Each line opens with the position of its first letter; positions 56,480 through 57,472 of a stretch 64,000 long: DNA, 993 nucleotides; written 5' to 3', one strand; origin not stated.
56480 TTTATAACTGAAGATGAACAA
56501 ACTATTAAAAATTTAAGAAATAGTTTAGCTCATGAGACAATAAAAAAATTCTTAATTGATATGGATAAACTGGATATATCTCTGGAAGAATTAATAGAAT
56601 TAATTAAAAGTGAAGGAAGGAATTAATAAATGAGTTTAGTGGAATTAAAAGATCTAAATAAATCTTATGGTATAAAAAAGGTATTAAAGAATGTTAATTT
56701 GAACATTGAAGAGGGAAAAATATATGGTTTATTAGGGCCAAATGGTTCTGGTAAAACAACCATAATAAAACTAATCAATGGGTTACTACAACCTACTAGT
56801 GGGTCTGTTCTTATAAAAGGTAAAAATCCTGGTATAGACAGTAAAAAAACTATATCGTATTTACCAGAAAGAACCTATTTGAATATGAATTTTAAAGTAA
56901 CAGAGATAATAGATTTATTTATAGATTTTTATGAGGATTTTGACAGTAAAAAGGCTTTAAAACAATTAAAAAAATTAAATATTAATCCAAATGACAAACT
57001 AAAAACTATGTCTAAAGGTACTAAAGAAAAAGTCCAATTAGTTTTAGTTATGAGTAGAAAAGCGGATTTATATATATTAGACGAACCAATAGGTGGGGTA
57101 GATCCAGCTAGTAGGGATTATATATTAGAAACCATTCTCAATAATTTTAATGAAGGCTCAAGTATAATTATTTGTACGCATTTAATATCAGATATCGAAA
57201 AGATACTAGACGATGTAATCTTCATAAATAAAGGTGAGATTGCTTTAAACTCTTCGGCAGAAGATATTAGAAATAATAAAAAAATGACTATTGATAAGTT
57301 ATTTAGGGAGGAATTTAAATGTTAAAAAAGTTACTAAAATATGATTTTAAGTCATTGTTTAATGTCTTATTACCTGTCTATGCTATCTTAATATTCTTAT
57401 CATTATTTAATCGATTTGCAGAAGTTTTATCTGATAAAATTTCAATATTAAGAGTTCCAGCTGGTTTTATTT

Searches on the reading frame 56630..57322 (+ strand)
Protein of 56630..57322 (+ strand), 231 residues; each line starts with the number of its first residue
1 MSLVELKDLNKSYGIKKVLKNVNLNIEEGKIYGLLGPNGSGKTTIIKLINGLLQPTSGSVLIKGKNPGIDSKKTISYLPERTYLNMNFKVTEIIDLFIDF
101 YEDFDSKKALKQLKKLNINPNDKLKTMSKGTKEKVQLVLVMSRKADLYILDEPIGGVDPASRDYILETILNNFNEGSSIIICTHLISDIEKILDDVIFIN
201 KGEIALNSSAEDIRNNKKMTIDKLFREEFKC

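Call 25: find_encoding_contigs(protein=window:56630-57322:+, flank=10000, max_places=1)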
Protein window:56630-57322:+ (231 aa): 4 contigs read that carry it; 1 place shown.
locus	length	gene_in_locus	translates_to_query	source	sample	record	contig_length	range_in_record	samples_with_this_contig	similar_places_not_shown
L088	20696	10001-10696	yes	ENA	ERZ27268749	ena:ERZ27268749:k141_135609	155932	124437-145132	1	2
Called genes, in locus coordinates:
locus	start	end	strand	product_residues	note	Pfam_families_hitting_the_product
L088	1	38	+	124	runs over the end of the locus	PF07811:TadE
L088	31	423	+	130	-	PF07811:TadE (weak)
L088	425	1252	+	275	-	PF01656:CbiA, PF09140:MipZ (weak), PF13614:AAA_31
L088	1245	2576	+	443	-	PF00437:T2SSE, PF27713:UCP018868 (faint)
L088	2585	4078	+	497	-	PF16403:Bact_surface_Ig-like (weak), PF00482:T2SSF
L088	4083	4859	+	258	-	PF00482:T2SSF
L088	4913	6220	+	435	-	PF01225:Mur_ligase, PF08245:Mur_ligase_M, PF02875:Mur_ligase_C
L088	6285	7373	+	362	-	PF07963:N_methyl (weak)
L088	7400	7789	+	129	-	PF07963:N_methyl (weak)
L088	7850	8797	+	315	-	PF00294:PfkB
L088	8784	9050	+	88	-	PF01713:Smr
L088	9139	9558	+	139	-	-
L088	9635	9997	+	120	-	PF00392:GntR, PF13730:HTH_36 (weak)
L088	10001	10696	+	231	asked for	PF00005:ABC_tran, PF13304:AAA_21 (faint)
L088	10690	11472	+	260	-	-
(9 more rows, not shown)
